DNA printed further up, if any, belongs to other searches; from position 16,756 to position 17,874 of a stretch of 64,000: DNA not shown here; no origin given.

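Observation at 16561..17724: Orphan MTase embedded in the valine/acyl-CoA catabolic operon, preceded by an 80-bp x3 repeat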

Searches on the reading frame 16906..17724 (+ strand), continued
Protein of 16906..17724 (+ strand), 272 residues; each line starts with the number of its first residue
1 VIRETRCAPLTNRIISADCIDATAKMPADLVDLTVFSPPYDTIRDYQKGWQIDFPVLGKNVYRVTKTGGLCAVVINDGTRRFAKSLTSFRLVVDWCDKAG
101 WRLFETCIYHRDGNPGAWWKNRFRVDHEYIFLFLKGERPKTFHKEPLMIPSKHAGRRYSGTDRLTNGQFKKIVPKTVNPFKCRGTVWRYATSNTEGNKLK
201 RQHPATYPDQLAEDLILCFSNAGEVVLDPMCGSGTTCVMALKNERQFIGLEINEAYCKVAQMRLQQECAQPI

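Call 22: search_protein_families(library=ncbifam, proteins=[window:16906-17721:+, L001:6773-7474:+, L002:6767-7441:+], max_evalue=0.01)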
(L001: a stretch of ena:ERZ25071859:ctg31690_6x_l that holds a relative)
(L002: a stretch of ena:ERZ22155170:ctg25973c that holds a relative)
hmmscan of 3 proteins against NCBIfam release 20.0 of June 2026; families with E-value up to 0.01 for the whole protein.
window:16906-17721:+ (272 aa): 6 families
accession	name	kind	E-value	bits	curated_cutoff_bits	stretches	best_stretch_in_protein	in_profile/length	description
NF008572.0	PRK11524.1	equivalog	4.8e-23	81.7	292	1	11-266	14-258/294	adenine-specific DNA-methyltransferase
NF050803.1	DnaMtaseCcrMCaul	equivalog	8.6e-19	67.6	830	1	198-267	181-250/350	adenine-specific DNA-methyltransferase CcrM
NF010253.0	PRK13699.1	subfamily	8.1e-18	64.9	244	1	200-265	141-206/226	DNA methyltransferase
NF040721.1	Trm14_Arch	equivalog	0.00021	20.6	280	1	202-241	170-210/370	tRNA (guanine(6)-N2)-methyltransferase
NF040850.1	Trm14_Thcoccales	equivalog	0.00039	19.5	480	1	202-262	197-259/365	tRNA (guanine(6)-N2)-methyltransferase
NF043040.1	corrin_prot_MT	hypoth_equivalog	0.0013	18.2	180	1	211-267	30-86/216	corrinoid protein-associated methyltransferase CpaM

L001:6773-7474:+ (234 aa): 0 families

L002:6767-7441:+ (225 aa): 0 families

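Call 34: search_solved_structures(query=window:16906-17721:+, max_evalue=0.001, show_alignments=2)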
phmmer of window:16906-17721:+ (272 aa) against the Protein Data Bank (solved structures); distinct sequences matched with E-value up to 0.001: 12.
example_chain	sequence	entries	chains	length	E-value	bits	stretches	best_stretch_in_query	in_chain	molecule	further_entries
2zie_A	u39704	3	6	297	1.7e-15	60.2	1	13-267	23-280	Putative modification methylase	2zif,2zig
8s9n_A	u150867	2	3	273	3.8e-15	59.1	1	183-265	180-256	DNA cytosine-N4 methyltransferase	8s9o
8s9m_A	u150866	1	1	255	7.1e-15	58.2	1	183-265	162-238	DNA cytosine-N4 methyltransferase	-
1g60_A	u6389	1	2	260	1.7e-13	53.7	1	12-265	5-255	Adenine-specific Methyltransferase MboIIA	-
8urk_A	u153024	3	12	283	1.8e-13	53.6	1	122-266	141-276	Methyltransferase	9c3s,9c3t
9c3u_A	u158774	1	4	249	3.8e-13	52.5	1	122-264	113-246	Methyltransferase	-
1eg2_A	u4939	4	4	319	3.4e-10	42.8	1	168-251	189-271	MODIFICATION METHYLASE RSRI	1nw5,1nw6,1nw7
1nw8_A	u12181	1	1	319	4.1e-10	42.6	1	168-251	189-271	MODIFICATION METHYLASE RSRI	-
6pbd_A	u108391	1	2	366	2.6e-09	39.9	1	196-265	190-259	Modification methylase CcrMI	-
5hek_A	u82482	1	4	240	1.1e-07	34.6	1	200-265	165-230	Adenine specific DNA methyltransferase (DpnA)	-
5hfj_A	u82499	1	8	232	1.2e-07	34.4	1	200-264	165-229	Adenine specific DNA methyltransferase (DpnA)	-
1boo_A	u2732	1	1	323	5e-06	29.2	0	201-263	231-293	PROTEIN (N-4 CYTOSINE-SPECIFIC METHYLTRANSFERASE PVU II)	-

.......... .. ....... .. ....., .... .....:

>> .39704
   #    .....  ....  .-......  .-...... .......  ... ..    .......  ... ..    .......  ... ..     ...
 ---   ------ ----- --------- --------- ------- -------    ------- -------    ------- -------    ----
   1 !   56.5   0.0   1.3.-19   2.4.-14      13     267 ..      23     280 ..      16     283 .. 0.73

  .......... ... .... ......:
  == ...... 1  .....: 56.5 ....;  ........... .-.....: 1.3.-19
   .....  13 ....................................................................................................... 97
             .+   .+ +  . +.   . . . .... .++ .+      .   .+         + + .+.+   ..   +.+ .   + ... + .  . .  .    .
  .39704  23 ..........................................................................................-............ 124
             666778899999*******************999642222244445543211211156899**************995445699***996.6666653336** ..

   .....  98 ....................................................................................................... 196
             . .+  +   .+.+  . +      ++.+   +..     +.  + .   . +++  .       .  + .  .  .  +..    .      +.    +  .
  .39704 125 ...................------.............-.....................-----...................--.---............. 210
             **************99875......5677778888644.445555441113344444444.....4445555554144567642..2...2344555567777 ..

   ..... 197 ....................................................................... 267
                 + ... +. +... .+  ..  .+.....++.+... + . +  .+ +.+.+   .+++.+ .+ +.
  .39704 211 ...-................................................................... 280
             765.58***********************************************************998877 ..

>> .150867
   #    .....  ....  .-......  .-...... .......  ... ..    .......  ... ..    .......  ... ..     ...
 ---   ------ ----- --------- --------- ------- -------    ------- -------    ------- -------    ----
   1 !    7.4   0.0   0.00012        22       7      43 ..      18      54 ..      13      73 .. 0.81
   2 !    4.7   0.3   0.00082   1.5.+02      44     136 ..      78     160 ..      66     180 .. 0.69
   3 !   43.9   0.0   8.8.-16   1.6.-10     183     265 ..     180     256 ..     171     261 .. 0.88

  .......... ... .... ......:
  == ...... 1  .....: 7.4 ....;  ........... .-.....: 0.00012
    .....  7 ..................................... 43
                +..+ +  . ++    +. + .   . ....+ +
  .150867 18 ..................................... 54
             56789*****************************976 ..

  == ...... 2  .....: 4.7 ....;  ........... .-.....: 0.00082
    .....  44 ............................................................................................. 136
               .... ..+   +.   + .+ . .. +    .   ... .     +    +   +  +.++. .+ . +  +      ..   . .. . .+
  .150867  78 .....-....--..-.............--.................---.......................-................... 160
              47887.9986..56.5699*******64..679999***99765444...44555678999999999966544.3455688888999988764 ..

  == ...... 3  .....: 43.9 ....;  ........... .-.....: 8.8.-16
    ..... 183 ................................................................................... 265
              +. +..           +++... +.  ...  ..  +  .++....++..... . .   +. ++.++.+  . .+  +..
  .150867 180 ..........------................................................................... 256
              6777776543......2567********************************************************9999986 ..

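Call 35: search_solved_structures(query=L001:6773-7474:+, max_evalue=10)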
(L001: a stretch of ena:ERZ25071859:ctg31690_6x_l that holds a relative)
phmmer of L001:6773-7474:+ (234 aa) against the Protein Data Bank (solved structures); distinct sequences matched with E-value up to 10: 1.
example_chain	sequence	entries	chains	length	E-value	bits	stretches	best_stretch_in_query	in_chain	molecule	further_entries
2eqz_A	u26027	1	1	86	0.52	13.1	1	65-129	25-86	High mobility group protein B3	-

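Call 36: find_related_loci(query=window:16906-17721:+, collection=viral_contigs, flank=5000)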
Query window:16906-17721:+ (272 aa) in viral_contigs; peptide patterns used: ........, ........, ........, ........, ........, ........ (x = any residue, [..] = any of these).
3 stretches matched a pattern, but none encodes a relative of the query by tblastn (E <= 1e-3).

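Call 38: find_related_loci(query=A1, collection=metagenome_contigs, flank=5000)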
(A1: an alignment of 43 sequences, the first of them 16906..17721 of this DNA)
Query A1 (272 aa) in metagenome_contigs; peptide patterns used: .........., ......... (x = any residue, [..] = any of these).
600 stretches matched a pattern (row limit reached: there are more); 584 encode a relative of the query (tblastn E <= 1e-3); the best 80 are kept; 80 distinct loci.
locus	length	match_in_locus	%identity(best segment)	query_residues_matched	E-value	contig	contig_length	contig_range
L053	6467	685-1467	70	10-270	2e-132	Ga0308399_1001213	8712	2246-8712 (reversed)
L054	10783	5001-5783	70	10-270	3e-132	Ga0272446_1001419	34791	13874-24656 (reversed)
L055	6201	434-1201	70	12-267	6e-129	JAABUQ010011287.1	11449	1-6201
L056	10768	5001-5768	70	12-267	2e-128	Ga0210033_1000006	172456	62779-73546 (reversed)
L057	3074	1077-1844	70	12-267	3e-133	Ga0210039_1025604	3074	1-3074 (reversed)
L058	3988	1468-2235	69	12-267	2e-130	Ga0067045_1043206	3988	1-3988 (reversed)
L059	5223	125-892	68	12-267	6e-127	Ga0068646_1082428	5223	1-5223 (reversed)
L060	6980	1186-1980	68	4-268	6e-126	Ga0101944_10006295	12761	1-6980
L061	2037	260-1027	69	12-267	4e-134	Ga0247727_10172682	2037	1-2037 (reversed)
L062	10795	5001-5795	68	4-268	7e-126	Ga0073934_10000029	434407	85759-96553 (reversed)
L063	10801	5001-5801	66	1-267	5e-126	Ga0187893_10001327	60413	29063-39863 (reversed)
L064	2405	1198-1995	65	2-267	2e-132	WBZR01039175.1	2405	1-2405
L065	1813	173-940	69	12-267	2e-134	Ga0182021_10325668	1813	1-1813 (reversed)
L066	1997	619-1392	67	10-267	2e-133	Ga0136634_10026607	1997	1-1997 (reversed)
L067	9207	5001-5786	68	9-267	5e-125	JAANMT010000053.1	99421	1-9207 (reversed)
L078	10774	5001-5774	69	12-272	1e-127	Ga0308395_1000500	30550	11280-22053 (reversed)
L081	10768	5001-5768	67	12-267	5e-122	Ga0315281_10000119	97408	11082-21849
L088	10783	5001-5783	64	12-272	7e-119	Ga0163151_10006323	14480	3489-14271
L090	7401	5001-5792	63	4-267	1e-118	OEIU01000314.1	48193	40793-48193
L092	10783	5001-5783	64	9-269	3e-118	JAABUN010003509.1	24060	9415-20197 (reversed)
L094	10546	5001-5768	65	12-267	2e-118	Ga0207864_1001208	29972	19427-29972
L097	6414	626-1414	63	4-267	7e-117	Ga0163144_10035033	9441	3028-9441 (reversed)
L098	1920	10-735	67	26-267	2e-124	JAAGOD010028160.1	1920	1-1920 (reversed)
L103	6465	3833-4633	60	1-267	2e-109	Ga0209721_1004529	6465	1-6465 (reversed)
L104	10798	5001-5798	59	10-272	5e-108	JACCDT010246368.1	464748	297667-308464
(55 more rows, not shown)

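Call 39: find_related_loci(query=A1, collection=viral_contigs, flank=5000)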
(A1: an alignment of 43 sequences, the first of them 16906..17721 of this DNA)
Query A1 (272 aa) in viral_contigs; peptide patterns used: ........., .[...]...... (x = any residue, [..] = any of these).
90 stretches matched a pattern; 75 encode a relative of the query (tblastn E <= 1e-3); 75 distinct loci.
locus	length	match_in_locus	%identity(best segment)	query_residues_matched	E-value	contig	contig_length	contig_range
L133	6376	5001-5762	59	14-267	4e-108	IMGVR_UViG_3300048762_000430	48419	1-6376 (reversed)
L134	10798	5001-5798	57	6-270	2e-105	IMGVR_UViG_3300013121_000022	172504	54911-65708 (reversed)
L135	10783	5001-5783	57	10-270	3e-96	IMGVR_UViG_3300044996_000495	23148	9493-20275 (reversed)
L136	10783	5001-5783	57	10-270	3e-96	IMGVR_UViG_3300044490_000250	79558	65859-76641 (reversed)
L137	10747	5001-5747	55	17-265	7e-93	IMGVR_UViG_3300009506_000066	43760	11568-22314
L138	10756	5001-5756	55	14-265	1e-92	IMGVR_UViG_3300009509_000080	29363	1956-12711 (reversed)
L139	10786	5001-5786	51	10-272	2e-89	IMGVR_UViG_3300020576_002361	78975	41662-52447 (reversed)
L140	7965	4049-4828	51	11-270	2e-89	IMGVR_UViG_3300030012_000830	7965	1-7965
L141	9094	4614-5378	53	12-267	1e-86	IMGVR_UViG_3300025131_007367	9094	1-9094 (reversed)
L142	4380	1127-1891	53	12-267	1e-86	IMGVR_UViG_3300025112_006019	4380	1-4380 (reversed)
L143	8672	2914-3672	51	12-265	1e-85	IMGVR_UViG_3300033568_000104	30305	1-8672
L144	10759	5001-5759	51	12-265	1e-85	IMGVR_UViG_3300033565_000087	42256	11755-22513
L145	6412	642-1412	50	8-265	6e-85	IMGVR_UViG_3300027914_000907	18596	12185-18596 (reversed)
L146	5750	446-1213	50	11-267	1e-84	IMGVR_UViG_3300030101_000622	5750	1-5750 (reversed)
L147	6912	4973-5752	49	10-269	3e-84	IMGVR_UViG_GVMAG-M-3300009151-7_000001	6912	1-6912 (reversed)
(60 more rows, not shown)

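Call 42: find_homologous_proteins(query=L002:6767-7441:+, max_evalue=0.00001)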
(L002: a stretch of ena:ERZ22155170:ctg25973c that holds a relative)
Query L002:6767-7441:+ (225 aa): 330 proteins with E <= 0.00001 among 503 candidates; the best 120 are listed.
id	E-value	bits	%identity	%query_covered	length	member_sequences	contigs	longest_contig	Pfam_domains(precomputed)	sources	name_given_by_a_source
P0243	7.2e-148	508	100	100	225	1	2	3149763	-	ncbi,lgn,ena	-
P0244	2.8e-101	356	72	97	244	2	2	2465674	-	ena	-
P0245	2.1e-99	350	70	95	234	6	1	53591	-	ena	-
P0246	3.6e-99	349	69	99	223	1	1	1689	-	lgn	-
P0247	2.9e-96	340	69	94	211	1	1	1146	-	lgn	-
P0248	6.5e-96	338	67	97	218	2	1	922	-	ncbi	-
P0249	2.3e-95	337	67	96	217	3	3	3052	-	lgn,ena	-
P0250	2.8e-95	336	69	95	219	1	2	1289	-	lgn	-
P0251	3.0e-95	336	67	97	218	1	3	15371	-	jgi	-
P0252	1.6e-94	334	65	97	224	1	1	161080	-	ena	-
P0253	2.0e-94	334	67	95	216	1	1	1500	-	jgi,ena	-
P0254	2.4e-94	333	68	95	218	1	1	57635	-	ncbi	-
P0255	4.7e-94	332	65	97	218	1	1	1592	-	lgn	-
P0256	4.8e-93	329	64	97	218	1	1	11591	-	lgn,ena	-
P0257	5.0e-92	326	64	97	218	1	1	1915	-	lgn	-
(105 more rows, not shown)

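Call 53: predict_structure(alignment_id=A2)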
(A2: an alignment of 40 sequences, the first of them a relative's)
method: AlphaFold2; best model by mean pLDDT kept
length: 225 residues; sequences in the alignment: 40
mean_pLDDT: 92.6   pTM: 0.89
mean pLDDT of the five models: 92.6, 92.5, 92.2, 91.1, 90.5
residues with pLDDT >= 90: 179; 70-90: 35; 50-70: 8; < 50: 3
segments of 3 or more residues with pLDDT < 50: none
pLDDT, mean of each block of 10 residues (from residue 1): 77 98 97 98 95 98 98 97 96 89 98 98 87 91 88 79 95 98 96 94 96 94 55
secondary structure, 60 per line:
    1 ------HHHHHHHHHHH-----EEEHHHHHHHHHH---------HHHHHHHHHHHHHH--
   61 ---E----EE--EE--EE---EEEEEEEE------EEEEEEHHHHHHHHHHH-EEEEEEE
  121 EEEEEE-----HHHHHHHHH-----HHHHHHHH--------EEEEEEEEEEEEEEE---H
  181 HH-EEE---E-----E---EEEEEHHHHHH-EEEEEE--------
elements in order: H7-17 E23-25 H26-35 H45-58 E82-89 E96-101 H102-112 E114-126 H132-140 H146-153 E162-176 E184-186 E200-204 H205-210 E212-217

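Call 57: search_protein_families(library=pfam, proteins=[L090:5819-6445:+, L078:5696-6619:-, L081:5886-6569:-, L097:1368-2411:-, L098:743-1738:-, L104:5950-6639:-, L094:5807-6760:+, L103:4679-5452:+, L088:5853-6191:+, L092:5848-6231:+], max_evalue=0.01)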
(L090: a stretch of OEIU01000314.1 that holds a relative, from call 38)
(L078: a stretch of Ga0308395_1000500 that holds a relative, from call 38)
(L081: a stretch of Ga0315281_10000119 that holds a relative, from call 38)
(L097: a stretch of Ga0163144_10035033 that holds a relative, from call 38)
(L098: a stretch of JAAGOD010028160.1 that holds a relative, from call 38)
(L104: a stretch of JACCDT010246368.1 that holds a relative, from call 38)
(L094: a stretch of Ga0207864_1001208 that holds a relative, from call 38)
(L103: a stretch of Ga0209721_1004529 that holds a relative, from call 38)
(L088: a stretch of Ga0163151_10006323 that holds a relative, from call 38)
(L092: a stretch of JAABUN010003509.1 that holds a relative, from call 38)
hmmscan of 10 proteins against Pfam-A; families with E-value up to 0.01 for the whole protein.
L090:5819-6445:+ (209 aa): 0 families

L078:5696-6619:- (307 aa): 0 families

L081:5886-6569:- (227 aa): 4 families
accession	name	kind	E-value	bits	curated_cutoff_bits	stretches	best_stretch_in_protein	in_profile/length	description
PF02254.24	TrkA_N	-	1.7e-24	86.8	23.8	1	3-120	1-115/116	TrkA-N domain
PF02080.26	TrkA_C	-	1.3e-14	54.3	27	1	151-218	1-70/71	TrkA-C domain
PF13241.12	NAD_binding_7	-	0.0032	18.5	22.1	1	3-89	10-84/104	Putative NAD(P)-binding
PF01266.30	DAO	-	0.0051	16.8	27.9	0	106-202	182-278/353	FAD dependent oxidoreductase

L097:1368-2411:- (347 aa): 0 families

L098:743-1738:- (331 aa): 0 families

L104:5950-6639:- (229 aa): 0 families

L094:5807-6760:+ (318 aa): 0 families

L103:4679-5452:+ (258 aa): 2 families
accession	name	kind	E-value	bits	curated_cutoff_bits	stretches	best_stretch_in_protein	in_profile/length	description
PF01555.25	N6_N4_Mtase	-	1.7e-43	149.6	26.7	1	31-248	1-221/221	DNA methylase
PF01170.24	UPF0020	-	2.5e-05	24.5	22.3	0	209-235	29-55/197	RMKL-like, methyltransferase domain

L088:5853-6191:+ (113 aa): 0 families

L092:5848-6231:+ (128 aa): 0 families

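Call 86: find_encoding_contigs(protein=P0002, flank=8000, max_places=3)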
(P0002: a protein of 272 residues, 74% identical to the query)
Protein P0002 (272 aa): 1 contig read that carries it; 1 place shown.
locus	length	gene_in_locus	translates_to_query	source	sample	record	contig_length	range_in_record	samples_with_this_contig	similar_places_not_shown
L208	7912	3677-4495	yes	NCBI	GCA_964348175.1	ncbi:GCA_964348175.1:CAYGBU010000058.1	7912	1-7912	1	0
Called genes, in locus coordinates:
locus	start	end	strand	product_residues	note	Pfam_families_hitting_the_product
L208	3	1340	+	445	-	?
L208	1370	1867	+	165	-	PF13511:DUF4124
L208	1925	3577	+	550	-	PF02776:TPP_enzyme_N, PF00205:TPP_enzyme_M, PF02775:TPP_enzyme_C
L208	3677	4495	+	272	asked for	PF01170:UPF0020 (faint), PF09445:Methyltransf_15 (faint), PF13649:Methyltransf_25 (faint), PF13847:Methyltransf_31 (faint), PF01555:N6_N4_Mtase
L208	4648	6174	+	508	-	PF01645:Glu_synthase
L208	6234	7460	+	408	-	PF00999:Na_H_Exchanger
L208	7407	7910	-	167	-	?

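Call 87: find_encoding_contigs(protein=P0007, flank=5000, max_places=2)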
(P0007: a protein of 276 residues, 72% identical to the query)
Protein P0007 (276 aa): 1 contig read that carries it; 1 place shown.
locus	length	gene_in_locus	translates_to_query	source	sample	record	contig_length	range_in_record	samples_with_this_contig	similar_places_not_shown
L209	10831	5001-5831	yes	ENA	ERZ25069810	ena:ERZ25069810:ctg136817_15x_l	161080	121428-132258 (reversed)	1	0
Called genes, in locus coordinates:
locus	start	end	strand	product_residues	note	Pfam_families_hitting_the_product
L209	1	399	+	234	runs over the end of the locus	PF13462:Thioredoxin_4 (weak), PF01323:DSBA (weak)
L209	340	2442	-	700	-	PF19313:DUF5916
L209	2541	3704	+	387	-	PF02771:Acyl-CoA_dh_N, PF00441:Acyl-CoA_dh_1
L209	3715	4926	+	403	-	PF02771:Acyl-CoA_dh_N, PF02770:Acyl-CoA_dh_M, PF00441:Acyl-CoA_dh_1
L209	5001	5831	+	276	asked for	PF01170:UPF0020 (faint), PF09445:Methyltransf_15 (faint), PF13847:Methyltransf_31 (faint), PF01555:N6_N4_Mtase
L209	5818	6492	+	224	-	-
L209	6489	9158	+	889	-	PF00989:PAS (faint), PF08448:PAS_4 (faint), PF08447:PAS_3 (faint), PF13188:PAS_8 (weak), PF13426:PAS_9, PF00512:HisKA (weak), PF02518:HATPase_c, PF00072:Response_reg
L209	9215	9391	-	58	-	-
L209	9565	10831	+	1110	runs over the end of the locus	PF04257:RecC_N, PF27451:RecC_4th, PF17946:RecC_C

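Call 99: predict_structure(alignment_id=A4)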
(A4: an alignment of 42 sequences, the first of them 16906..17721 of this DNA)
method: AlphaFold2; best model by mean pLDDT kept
length: 272 residues; sequences in the alignment: 42
mean_pLDDT: 83.6   pTM: 0.83
mean pLDDT of the five models: 83.6, 82.0, 81.9, 81.3, 80.2
residues with pLDDT >= 90: 144; 70-90: 68; 50-70: 47; < 50: 13
segments of 3 or more residues with pLDDT < 50: 115-119
pLDDT, mean of each block of 10 residues (from residue 1): 60 95 97 89 52 89 98 76 68 91 87 53 66 96 91 90 90 91 80 64 79 95 97 94 97 91 88 40
secondary structure, 60 per line:
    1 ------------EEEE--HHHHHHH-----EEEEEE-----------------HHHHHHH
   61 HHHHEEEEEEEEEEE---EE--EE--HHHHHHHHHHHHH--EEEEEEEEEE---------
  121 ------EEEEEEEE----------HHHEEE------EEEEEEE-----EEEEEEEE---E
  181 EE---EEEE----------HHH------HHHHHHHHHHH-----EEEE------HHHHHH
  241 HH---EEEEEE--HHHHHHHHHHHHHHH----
elements in order: E13-16 H19-25 E31-36 H54-64 E65-75 H87-99 E102-111 E127-134 E148-150 E157-163 E169-176 E180-182 E186-189 H209-219 E225-228 H235-242 E246-251 H254-268
